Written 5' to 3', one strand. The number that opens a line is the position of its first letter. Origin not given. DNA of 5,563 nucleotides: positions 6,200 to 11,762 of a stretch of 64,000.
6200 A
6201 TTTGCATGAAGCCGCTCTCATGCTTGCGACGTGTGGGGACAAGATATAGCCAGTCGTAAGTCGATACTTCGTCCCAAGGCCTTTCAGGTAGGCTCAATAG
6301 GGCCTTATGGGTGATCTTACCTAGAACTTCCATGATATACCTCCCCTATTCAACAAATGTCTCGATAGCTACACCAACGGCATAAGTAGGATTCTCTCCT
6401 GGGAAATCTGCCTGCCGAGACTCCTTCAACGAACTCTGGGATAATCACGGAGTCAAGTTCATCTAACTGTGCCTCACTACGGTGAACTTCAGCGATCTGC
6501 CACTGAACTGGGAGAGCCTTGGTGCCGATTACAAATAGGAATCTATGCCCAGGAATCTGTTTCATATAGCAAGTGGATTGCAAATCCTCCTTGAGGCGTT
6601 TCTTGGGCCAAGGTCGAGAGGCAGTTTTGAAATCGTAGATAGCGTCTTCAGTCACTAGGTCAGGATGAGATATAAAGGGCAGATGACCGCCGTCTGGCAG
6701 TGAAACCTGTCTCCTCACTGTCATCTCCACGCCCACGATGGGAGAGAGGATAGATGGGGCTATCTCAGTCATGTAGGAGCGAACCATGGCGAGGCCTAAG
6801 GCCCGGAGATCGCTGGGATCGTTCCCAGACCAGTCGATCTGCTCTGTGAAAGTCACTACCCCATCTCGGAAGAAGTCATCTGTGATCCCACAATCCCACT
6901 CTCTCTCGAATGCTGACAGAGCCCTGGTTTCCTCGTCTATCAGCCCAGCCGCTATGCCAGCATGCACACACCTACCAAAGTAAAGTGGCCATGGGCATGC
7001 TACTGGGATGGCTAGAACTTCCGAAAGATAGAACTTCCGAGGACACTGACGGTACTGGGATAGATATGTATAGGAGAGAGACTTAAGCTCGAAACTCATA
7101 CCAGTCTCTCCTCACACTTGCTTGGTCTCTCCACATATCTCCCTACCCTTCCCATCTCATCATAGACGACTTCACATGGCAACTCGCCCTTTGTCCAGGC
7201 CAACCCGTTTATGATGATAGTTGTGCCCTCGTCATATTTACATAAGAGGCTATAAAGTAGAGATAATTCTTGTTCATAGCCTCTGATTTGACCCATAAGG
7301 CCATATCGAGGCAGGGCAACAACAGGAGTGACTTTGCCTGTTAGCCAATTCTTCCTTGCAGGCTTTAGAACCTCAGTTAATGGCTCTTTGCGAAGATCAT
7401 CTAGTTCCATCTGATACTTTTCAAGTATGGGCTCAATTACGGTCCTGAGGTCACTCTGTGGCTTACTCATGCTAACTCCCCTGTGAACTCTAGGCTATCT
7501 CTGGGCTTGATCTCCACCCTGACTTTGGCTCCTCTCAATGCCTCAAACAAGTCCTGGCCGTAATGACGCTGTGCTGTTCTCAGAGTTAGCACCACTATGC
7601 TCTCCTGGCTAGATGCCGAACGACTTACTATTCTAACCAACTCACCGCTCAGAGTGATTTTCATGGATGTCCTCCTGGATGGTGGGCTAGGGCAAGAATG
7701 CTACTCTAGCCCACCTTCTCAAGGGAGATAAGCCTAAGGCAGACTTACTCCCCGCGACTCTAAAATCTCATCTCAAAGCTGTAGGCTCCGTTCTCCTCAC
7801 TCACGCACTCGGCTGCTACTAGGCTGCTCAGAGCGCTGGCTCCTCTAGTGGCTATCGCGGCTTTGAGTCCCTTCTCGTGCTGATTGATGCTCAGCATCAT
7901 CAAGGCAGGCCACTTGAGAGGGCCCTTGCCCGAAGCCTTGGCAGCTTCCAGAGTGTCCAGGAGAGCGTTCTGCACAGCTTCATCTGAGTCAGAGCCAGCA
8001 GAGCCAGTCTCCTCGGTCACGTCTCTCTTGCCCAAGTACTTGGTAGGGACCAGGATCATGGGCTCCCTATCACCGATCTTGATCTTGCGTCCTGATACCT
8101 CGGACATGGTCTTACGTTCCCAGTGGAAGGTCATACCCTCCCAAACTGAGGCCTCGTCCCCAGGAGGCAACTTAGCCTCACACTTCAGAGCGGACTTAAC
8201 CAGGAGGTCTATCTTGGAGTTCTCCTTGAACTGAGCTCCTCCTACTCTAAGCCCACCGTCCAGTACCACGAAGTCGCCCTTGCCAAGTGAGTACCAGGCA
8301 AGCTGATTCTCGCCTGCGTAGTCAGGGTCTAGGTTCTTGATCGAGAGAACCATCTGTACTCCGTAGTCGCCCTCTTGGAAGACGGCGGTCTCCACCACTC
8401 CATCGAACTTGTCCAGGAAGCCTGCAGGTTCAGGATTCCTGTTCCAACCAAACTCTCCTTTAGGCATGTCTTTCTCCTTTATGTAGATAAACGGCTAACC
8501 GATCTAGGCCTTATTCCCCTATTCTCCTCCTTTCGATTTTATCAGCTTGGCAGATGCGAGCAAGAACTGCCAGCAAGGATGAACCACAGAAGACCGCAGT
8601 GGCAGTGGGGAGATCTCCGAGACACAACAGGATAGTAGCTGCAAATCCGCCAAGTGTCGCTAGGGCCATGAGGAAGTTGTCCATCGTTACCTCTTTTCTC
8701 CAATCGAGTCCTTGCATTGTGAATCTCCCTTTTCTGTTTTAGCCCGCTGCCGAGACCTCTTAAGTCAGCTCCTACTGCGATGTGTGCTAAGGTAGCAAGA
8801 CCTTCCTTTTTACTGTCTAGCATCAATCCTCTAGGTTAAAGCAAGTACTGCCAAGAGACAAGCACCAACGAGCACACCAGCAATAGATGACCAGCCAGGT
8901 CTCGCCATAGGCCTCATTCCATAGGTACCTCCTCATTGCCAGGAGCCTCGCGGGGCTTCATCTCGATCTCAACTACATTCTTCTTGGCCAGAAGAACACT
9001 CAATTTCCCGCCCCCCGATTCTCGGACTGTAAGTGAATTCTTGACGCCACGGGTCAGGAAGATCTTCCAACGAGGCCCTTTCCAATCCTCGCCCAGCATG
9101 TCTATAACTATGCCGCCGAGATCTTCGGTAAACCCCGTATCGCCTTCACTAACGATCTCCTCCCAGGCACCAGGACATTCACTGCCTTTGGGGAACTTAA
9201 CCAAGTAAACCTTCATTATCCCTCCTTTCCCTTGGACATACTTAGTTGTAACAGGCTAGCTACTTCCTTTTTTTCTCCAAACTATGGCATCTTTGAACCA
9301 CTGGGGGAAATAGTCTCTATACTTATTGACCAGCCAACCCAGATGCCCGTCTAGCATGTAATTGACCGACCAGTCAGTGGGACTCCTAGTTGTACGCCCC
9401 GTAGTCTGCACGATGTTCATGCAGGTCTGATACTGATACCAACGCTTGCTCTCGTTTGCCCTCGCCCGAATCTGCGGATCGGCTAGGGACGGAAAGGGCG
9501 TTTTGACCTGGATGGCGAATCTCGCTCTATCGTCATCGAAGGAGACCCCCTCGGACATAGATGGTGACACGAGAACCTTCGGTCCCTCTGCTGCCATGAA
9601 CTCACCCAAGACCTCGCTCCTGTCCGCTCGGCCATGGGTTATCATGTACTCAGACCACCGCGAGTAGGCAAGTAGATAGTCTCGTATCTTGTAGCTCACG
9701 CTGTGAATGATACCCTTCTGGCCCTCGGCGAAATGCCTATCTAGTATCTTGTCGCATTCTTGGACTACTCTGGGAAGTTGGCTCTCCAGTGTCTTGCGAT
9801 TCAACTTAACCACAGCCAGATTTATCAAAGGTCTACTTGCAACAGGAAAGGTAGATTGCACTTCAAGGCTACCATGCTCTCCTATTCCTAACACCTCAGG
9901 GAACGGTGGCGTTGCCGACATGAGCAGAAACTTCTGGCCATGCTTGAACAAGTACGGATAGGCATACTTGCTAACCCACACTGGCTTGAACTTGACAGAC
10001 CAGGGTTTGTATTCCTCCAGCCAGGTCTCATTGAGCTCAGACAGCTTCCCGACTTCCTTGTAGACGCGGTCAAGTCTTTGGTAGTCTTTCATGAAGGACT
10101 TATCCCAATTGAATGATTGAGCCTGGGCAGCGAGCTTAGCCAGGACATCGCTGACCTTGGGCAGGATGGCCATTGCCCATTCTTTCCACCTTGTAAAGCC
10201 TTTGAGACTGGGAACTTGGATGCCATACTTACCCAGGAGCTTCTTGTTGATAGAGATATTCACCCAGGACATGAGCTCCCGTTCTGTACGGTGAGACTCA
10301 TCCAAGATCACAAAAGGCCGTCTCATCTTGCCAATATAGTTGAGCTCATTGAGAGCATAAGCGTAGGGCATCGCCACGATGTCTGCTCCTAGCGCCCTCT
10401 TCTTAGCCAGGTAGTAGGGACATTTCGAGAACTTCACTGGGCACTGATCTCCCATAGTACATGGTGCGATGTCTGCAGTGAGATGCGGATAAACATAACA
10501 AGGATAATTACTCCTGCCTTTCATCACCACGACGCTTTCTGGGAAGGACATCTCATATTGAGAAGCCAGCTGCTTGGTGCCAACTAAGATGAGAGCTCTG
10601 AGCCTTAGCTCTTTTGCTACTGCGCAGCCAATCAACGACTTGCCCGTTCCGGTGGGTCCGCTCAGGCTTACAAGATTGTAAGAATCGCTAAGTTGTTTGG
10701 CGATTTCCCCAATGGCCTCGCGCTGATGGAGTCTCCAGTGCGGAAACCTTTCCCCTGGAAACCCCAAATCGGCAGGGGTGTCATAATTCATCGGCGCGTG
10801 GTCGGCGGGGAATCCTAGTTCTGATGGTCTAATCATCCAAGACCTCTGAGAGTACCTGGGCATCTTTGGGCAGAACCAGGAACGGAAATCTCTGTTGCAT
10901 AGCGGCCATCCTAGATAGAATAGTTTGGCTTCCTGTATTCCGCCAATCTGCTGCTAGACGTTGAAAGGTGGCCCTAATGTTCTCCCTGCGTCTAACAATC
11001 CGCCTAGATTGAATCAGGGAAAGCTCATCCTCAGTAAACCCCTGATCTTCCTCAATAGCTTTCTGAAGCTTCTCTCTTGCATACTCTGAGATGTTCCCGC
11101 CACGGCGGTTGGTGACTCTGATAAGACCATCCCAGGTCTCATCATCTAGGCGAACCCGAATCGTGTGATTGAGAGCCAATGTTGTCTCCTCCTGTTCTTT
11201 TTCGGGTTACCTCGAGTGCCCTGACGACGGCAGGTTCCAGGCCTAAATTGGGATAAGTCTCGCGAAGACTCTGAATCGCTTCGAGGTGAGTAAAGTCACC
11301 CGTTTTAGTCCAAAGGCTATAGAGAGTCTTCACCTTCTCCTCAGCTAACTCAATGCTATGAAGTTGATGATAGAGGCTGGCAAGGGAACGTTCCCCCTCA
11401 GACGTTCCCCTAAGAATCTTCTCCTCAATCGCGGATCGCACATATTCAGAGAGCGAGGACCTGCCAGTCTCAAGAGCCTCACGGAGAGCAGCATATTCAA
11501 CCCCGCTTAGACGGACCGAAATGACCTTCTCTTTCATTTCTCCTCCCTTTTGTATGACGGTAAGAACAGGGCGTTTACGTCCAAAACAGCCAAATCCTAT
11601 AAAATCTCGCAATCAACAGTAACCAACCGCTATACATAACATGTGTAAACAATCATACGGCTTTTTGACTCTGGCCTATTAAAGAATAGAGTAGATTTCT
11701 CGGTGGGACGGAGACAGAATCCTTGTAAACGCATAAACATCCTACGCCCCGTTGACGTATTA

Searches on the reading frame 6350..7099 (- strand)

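Call 23: search_protein_families(library=pfam, proteins=[window:6350-7099:-], max_evalue=0.01)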
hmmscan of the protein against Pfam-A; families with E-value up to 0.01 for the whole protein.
window:6350-7099:- (249 aa): 2 families
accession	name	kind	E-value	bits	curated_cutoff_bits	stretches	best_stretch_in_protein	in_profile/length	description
PF12705.13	PDDEXK_1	-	6.6e-17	62.7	22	1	7-249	1-246/247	PD-(D/E)XK nuclease superfamily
PF01930.23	Cas_Cas4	-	0.0021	18.6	22.7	0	168-249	78-158/160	Domain of unknown function DUF83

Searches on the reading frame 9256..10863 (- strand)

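Call 23: search_protein_families(library=pfam, proteins=[window:9256-10863:-], max_evalue=0.01)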
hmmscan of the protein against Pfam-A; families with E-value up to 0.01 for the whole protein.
window:9256-10863:- (535 aa): 6 families
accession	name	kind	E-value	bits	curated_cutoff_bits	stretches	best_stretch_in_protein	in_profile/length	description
PF13307.12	Helicase_C_2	-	4e-19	69.7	25.3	1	406-525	39-169/170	Helicase C-terminal domain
PF04851.21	ResIII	-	4.8e-11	43.3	22.5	1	42-203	3-146/164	Type III restriction enzyme, res subunit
PF06733.21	DEAD_2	-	2.9e-07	30.7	21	1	146-208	104-170/172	DEAD_2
PF00270.35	DEAD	-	4.7e-06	26.9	26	1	46-112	3-70/167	DEAD/DEAH box helicase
PF00004.35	AAA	-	0.0039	18.1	21.2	1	66-103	2-38/131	ATPase family associated with various cellular activities (AAA)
PF02562.22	PhoH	-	0.0052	16.7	27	0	55-84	13-41/205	PhoH-like protein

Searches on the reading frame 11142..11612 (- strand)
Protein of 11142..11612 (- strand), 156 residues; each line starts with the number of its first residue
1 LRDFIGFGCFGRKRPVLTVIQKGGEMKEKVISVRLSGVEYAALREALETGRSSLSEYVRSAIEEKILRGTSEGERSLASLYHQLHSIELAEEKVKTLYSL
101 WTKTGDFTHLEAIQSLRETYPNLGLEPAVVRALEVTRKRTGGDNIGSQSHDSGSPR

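Call 23: search_protein_families(library=pfam, proteins=[window:11142-11612:-], max_evalue=0.01)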
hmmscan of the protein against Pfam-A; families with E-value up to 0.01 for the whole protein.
window:11142-11612:- (156 aa): 2 families
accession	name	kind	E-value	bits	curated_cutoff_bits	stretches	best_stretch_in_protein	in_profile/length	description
PF19807.5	DUF6290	-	4.1e-05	24.1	27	1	30-66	3-39/72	Family of unknown function (DUF6290)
PF21983.2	NikA-like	-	0.00025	21.5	27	1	27-85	3-59/72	Mobilization protein NikA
